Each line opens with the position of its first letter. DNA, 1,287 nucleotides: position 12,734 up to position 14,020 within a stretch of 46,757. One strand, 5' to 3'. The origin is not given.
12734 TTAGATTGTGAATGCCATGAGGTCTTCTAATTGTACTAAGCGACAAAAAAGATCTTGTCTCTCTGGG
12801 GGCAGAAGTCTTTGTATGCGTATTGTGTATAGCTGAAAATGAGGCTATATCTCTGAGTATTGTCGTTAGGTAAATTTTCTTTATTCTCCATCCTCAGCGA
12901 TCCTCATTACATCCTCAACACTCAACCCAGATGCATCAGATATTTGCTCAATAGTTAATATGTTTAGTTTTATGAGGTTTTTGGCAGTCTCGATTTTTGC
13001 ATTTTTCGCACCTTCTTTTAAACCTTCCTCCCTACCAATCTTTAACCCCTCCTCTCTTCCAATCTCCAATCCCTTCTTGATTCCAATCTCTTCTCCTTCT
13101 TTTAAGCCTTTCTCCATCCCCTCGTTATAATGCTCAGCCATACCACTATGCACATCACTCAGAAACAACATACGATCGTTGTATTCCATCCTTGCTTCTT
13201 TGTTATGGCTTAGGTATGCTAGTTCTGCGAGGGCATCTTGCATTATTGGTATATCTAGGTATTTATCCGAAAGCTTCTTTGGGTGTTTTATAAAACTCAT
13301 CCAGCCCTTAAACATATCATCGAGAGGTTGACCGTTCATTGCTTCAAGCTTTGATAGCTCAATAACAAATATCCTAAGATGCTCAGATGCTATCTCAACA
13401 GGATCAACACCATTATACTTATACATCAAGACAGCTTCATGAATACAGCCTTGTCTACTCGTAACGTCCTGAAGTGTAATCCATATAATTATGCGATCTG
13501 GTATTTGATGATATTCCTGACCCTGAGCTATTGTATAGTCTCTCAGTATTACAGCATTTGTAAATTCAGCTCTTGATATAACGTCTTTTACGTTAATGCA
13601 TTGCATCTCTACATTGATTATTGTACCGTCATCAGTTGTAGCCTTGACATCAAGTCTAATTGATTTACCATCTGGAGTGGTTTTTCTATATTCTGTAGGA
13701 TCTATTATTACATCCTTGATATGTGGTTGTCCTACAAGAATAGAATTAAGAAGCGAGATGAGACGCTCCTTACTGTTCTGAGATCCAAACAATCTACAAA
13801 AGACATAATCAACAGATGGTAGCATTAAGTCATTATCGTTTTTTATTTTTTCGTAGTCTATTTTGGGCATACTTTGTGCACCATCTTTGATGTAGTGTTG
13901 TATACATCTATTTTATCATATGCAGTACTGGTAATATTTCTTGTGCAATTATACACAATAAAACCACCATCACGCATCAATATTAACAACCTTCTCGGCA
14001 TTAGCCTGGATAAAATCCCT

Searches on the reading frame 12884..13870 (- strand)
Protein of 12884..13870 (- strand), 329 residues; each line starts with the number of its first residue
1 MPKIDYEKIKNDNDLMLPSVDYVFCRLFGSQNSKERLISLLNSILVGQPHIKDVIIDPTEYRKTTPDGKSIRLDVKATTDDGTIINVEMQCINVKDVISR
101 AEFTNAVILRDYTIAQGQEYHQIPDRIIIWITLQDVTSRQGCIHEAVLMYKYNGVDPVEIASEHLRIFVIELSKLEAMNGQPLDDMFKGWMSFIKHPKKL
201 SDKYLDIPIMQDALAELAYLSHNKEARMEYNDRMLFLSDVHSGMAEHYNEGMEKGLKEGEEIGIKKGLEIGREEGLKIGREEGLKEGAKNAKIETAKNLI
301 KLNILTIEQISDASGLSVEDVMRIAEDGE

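Call 11: search_protein_families(library=pfam, proteins=[window:12884-13870:-], max_evalue=0.001)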
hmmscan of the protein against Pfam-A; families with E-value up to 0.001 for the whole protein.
window:12884-13870:- (329 aa): 2 families
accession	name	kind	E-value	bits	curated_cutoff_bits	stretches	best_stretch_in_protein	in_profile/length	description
PF12784.13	PDDEXK_2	-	1.4e-34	120.2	27.4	1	18-244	1-226/229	PD-(D/E)XK nuclease family transposase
PF09811.14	Yae1_N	-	0.00091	19.3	27.5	0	267-289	5-27/39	Essential protein Yae1, N terminal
